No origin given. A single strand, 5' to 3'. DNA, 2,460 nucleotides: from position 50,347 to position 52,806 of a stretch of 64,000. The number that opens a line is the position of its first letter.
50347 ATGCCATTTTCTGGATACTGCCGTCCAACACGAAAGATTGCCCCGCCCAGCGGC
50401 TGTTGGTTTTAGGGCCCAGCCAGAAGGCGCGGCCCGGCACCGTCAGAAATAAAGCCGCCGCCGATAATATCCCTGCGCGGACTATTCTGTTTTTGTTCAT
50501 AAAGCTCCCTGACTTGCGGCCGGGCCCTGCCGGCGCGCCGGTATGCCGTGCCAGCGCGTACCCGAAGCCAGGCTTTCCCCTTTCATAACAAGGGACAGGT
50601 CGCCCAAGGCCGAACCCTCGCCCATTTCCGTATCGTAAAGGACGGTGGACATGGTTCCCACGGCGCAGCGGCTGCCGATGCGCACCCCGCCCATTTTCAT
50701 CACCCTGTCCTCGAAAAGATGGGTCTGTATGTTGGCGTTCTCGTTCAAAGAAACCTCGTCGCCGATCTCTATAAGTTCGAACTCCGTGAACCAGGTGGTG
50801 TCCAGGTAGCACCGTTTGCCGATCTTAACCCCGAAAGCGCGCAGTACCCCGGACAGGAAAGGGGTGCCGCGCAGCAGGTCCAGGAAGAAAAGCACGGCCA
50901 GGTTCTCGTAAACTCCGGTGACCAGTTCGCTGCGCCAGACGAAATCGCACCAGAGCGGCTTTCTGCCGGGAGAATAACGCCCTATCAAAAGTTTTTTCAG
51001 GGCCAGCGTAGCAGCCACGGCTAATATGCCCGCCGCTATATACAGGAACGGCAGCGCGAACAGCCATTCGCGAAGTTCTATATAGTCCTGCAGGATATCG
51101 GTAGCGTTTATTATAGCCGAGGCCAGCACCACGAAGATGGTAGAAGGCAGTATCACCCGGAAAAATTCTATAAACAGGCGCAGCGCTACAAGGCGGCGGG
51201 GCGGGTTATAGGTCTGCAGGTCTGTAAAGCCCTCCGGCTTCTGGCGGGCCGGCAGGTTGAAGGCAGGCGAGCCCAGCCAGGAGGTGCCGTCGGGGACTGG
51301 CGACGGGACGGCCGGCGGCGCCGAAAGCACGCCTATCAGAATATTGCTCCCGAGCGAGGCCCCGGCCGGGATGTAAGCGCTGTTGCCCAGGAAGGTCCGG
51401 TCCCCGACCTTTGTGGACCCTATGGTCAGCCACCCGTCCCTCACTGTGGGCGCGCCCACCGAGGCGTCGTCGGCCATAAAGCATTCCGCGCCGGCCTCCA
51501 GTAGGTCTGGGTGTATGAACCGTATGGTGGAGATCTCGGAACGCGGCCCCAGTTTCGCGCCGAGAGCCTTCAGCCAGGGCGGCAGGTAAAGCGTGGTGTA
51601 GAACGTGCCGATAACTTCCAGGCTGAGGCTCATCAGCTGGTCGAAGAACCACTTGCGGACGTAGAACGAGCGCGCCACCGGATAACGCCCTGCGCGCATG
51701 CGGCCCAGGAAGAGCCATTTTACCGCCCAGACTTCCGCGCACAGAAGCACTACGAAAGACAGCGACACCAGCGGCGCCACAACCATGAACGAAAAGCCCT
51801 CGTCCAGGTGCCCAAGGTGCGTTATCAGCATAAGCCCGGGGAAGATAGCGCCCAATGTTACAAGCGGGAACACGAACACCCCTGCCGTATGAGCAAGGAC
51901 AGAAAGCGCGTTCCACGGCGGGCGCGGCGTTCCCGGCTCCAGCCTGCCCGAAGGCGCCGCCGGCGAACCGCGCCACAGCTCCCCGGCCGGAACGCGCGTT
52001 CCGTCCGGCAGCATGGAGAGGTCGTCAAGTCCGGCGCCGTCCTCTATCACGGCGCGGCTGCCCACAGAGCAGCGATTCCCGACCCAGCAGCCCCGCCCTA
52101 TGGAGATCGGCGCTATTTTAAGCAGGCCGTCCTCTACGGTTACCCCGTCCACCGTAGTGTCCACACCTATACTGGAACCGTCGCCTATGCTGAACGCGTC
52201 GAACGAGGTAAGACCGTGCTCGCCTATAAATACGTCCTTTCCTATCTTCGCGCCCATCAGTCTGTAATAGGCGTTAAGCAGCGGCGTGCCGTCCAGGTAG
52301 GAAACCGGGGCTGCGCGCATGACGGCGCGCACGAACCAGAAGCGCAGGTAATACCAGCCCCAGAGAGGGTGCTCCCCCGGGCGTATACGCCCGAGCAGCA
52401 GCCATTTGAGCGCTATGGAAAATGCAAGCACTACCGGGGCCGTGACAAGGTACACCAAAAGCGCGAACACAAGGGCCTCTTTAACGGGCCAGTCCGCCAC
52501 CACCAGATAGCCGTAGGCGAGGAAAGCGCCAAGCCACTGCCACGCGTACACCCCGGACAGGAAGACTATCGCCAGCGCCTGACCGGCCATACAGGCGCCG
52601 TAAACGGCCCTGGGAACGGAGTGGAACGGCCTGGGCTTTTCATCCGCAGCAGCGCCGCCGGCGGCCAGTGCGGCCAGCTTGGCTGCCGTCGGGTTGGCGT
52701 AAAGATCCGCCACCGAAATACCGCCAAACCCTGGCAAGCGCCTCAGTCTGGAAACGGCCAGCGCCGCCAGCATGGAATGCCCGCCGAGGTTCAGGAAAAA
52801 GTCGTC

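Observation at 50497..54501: Pls-type membrane NRPS predicted to polymerise a basic amino acid (hand-derived code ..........)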

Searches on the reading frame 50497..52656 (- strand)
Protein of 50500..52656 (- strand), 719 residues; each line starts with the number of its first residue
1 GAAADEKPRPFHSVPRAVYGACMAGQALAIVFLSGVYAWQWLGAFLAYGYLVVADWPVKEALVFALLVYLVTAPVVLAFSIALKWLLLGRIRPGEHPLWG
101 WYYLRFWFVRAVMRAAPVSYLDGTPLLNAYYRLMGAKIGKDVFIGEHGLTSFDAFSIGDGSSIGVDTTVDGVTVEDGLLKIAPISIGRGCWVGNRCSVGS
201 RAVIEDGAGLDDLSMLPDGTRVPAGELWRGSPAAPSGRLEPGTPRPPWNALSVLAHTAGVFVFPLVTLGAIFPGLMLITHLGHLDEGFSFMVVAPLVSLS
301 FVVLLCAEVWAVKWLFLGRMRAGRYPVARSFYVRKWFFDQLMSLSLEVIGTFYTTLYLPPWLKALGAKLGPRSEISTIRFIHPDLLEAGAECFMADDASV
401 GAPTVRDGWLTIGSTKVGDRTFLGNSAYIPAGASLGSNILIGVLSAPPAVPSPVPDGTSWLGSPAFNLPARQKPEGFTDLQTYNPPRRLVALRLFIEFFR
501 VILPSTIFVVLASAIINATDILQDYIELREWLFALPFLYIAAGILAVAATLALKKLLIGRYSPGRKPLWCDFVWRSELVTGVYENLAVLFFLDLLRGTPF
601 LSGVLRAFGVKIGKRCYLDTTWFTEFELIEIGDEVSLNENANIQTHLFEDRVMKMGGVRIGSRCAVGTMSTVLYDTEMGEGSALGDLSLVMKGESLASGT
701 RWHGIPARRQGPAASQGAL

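Call 18: search_solved_structures(query=window:50497-52641:-, max_evalue=1, show_alignments=2)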
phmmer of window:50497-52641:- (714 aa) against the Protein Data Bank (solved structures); distinct sequences matched with E-value up to 1: 43.
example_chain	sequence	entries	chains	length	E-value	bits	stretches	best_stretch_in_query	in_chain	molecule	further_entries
7ar9_z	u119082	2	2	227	8.6e-08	34.2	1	134-236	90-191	CA3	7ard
7ar9_x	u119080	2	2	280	1.2e-06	30.4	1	161-229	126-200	CAL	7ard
7ar7_x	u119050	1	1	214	4.3e-05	25.3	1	166-229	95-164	Gamma carbonic anhydrase-like 2, mitochondrial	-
3ixc_A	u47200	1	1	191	4.3e-05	25.3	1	116-228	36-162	Hexapeptide transferase family protein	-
7a23_o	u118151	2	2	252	5.3e-05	25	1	163-229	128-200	CAL1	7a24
9f5x_t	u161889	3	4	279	5.4e-05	25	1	160-229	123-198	CAG2 - CA-like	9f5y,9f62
7aqq_x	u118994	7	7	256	6.2e-05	24.8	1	166-229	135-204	Gamma carbonic anhydrase-like 2, mitochondrial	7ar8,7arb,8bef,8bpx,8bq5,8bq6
9f5x_u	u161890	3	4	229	7.1e-05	24.6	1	147-230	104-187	CAG1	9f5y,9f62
8iuf_G1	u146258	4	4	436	0.00019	23.2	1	179-229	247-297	NDUCA1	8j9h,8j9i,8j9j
6x89_L2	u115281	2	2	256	0.00036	22.2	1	173-228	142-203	gamma carbonic anhydrase-like 2, mitochondrial | NDUCAL2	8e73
4n27_A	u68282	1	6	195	0.00084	21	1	411-462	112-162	Bacterial transferase hexapeptide repeat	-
9f5x_s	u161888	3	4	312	0.00086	21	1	174-238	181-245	Mitochondrial NADH:ubiquinone oxidoreductase 32 kDa subunit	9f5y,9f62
7tgh_C1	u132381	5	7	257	0.0016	20.1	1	131-228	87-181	Gamma-carbonic anhydrase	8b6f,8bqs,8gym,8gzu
3ftt_A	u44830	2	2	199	0.0017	20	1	602-688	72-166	Putative acetyltransferase SACOL2570 | Galactoside O-acetyltransferase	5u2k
3v4e_A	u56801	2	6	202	0.0017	20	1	602-688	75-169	Galactoside O-acetyltransferase | Putative acetyltransferase SACOL2570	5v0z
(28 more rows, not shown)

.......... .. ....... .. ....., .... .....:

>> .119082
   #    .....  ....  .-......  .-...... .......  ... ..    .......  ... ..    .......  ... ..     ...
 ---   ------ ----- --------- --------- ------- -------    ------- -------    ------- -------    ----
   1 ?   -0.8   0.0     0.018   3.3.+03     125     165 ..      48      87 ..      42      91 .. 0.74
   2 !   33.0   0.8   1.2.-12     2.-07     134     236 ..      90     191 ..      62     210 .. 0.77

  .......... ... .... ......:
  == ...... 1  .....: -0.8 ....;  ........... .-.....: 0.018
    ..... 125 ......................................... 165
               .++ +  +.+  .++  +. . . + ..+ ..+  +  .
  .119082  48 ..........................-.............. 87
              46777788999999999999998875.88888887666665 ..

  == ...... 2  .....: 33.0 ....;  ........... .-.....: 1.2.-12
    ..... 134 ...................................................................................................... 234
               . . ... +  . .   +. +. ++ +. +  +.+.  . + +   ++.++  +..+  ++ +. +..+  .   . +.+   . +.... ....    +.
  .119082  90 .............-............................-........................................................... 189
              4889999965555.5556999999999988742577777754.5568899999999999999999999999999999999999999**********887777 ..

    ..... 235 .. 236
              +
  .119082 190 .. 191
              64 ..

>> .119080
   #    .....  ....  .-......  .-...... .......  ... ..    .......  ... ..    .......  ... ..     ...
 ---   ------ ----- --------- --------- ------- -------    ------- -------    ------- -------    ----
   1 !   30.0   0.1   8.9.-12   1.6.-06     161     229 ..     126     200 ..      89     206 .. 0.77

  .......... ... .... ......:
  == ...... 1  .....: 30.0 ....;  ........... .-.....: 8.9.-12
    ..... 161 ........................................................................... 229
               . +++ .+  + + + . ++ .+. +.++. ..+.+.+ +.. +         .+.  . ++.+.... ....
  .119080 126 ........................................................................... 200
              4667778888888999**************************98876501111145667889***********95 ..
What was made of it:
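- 51922..52626 (-): Polymerisation-domain unit 1 (residues 626-860): membrane helices ~631-668 and 673-703, KWLLLGR at 699, then a left-handed beta-helix. LbH PDB hits (call 18).
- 51202..51921 (-): Polymerisation-domain unit 2 (residues 861-1100): helices ~865-899 and 904-932, KWLFLGR at 928, then a beta-helix. LbH PDB hit 4n27 (call 18).
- Checked: LbH similarity is detectable by sequence in all three units (call 18: E 8.6e-8, 8.4e-4, 1.7e-3).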

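Call 47: predict_structure(alignment_id=A1)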
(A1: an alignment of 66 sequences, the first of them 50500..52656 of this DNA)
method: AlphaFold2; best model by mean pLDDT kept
length: 719 residues; sequences in the alignment: 66
mean_pLDDT: 92.3   pTM: 0.92
mean pLDDT of the five models: 92.3, 91.9, 91.4, 90.4, 90.1
residues with pLDDT >= 90: 570; 70-90: 125; 50-70: 12; < 50: 12
segments of 3 or more residues with pLDDT < 50: 1-5, 713-719
pLDDT, mean of each block of 10 residues (from residue 1): 56 96 98 95 90 91 93 95 98 97 98 95 97 98 96 97 96 96 98 97 98 96 98 96 94 95 88 88 83 92 91 94 96 95 80 75 94 87 94 90 96 96 94 95 93 92 89 78 88 89 92 89 89 94 98 97 93 91 93 97 98 98 96 98 92 95 98 98 97 95 94 42
secondary structure, 60 per line:
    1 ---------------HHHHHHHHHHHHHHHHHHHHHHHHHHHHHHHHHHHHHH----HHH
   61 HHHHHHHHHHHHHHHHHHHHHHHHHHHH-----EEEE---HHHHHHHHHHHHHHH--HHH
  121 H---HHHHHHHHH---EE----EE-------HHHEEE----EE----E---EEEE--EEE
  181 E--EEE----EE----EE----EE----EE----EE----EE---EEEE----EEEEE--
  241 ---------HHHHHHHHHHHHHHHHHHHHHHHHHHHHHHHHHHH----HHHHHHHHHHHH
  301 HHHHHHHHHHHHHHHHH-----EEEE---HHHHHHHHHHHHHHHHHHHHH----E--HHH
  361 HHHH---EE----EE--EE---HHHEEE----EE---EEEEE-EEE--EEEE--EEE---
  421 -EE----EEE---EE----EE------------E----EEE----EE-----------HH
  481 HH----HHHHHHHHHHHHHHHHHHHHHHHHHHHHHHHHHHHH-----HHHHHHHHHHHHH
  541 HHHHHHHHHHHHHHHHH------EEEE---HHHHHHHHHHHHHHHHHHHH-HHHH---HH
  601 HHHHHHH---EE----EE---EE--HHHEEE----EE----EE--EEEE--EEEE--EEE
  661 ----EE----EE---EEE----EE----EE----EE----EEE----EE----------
elements in order (helices of 4 or more, strands of 3 or more residues): H16-53 H58-88 E94-97 H101-115 H118-121 H125-133 E155-157 E172-175 E178-181 E184-186 E226-229 E234-238 H250-284 H289-317 E323-326 H330-350 H358-364 E386-388 E398-402 E404-406 E409-412 E415-417 E428-430 E459-461 H479-482 H487-522 H528-557 E564-567 H571-590 H592-595 H599-607 E629-631 E646-649 E652-655 E658-660 E676-678 E701-703
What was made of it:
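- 51922..52626 (-): AF2 secondary structure (call 47).
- On Pls/PosA family NRPS (cationic homopoly(amino acid) synthetases; NCBIfam TIGR02353): AF2 model with pLDDT 92.3 shows three helix pairs, each followed by a beta-helix (call 47).
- Checked: The AlphaFold model agrees (call 47: pLDDT 92.3, pTM 0.92).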

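Call 49: fold_search(model_id=the predicted structure, library=pdb)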
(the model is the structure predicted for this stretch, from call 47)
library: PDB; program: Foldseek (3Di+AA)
matches with E <= 10: 466; with E <= 0.001: 38
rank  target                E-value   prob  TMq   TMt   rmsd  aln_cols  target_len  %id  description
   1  4egg_A                1.4e-04  1.00  0.13  0.47   5.1       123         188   26  Computationally Designed Self-assembling tetrahedron protein, T310 (released 2012-05-30)
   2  8i09_E                1.7e-04  1.00  0.13  0.34  16.0       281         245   17  Crystal structure of serine acetyltransferase from Salmonella typhimurium complexed with butyl gallate (released 2023-11-22)
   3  4egg_C                1.8e-04  1.00  0.13  0.47   5.1       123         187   26  Computationally Designed Self-assembling tetrahedron protein, T310 (released 2012-05-30)
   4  8vr7_D                2.0e-04  1.00  0.11  0.44   5.3       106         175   24  crystal structure of the Pcryo_0619 N-acetyltransferase from Psychrobacter cryohalolentis K5 int he presence of acetyl (released 2024-01-31)
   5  8i09_A                2.2e-04  1.00  0.12  0.32  16.2       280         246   15  Crystal structure of serine acetyltransferase from Salmonella typhimurium complexed with butyl gallate (released 2023-11-22)
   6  3ftt                  2.7e-04  1.00  0.13  0.49   2.4       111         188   29  Crystal Structure of the galactoside O-acetyltransferase from Staphylococcus aureus (released 2009-03-03)
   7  4n6b_F                2.7e-04  1.00  0.12  0.32  13.8       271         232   13  Soybean Serine Acetyltransferase Complexed with CoA (released 2013-11-13)
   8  8i09_H                3.5e-04  1.00  0.12  0.31  16.5       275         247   17  Crystal structure of serine acetyltransferase from Salmonella typhimurium complexed with butyl gallate (released 2023-11-22)
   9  4isx_B                3.8e-04  1.00  0.12  0.44   4.8       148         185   17  The crystal structure of maltose o-acetyltransferase from clostridium difficile 630 in complex with acetyl-coa (released 2013-01-30)
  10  8vr7_C                3.8e-04  1.00  0.14  0.53  11.2       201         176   13  crystal structure of the Pcryo_0619 N-acetyltransferase from Psychrobacter cryohalolentis K5 int he presence of acetyl (released 2024-01-31)
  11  4n6a_B                3.8e-04  1.00  0.15  0.37  14.8       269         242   16  Soybean Serine Acetyltransferase Apoenzyme (released 2013-11-13)
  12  8vr7_B                4.0e-04  1.00  0.13  0.48  11.7       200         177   14  crystal structure of the Pcryo_0619 N-acetyltransferase from Psychrobacter cryohalolentis K5 int he presence of acetyl (released 2024-01-31)
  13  4dcl                  4.2e-04  1.00  0.14  0.50   4.5       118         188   27  Computationally Designed Self-assembling tetrahedron protein, T308, Crystallized in space group F23 (released 2012-06-06)
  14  3srt_B                4.2e-04  1.00  0.13  0.48   3.5       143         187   20  The crystal structure of a maltose O-acetyltransferase from Clostridium difficile 630 (released 2011-08-03)
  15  3mc4_A                4.2e-04  1.00  0.15  0.38  16.2       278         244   12  Crystal structure of WW/RSP5/WWP domain: bacterial transferase hexapeptide repeat: serine O-Acetyltransferase from Bru (released 2010-04-21)
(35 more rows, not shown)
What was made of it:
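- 50500..51201 (-): Polymerisation-domain unit 3 (residues 1101-1334): helices ~1102-1137 and 1143-1172, KKLLIGR at 1169, then a beta-helix containing the THLFEDR motif. Galactoside O-acetyltransferase hits by sequence (call 18) and by fold (call 49).
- The catalytic domain is membrane-embedded and built from acyltransferase-type LbH lobes (calls 47, 49).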

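Call 73: search_protein_representatives(protein=window:50500-52656:-)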
Query: 719 residues. Proteins with E-value up to 0.001 (for the whole library): 4299; up to 1e-10: 2248; up to 1e-30: 744. The best 150 are listed.
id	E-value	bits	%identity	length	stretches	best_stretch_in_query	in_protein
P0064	6.7e-248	841.3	53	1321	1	6-709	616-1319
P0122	6.6e-215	732.2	47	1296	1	6-708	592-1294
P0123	2.3e-198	677.6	46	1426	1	5-708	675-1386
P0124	1.6e-195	668.2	45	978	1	6-708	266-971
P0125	3.2e-194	663.8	48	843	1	1-709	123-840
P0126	1.5e-193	661.7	47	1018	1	21-708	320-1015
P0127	4.6e-189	646.8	46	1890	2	231-715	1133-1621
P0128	1.2e-186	638.8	44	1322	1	9-712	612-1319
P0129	3.7e-183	627.3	44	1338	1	10-709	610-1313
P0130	4.1e-182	623.8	41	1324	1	10-708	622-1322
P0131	2.3e-179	614.7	43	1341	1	2-708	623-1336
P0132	2.8e-179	614.4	42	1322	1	9-709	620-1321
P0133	7.0e-178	609.8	44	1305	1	10-709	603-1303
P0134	2.3e-177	608.1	45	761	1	24-709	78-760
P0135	2.5e-176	604.7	45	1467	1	6-710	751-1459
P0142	2.2e-167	575.1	44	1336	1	36-709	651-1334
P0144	3.0e-163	561.5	43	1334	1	22-710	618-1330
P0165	3.1e-150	518.5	42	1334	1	21-708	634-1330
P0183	1.2e-143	496.7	41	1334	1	63-710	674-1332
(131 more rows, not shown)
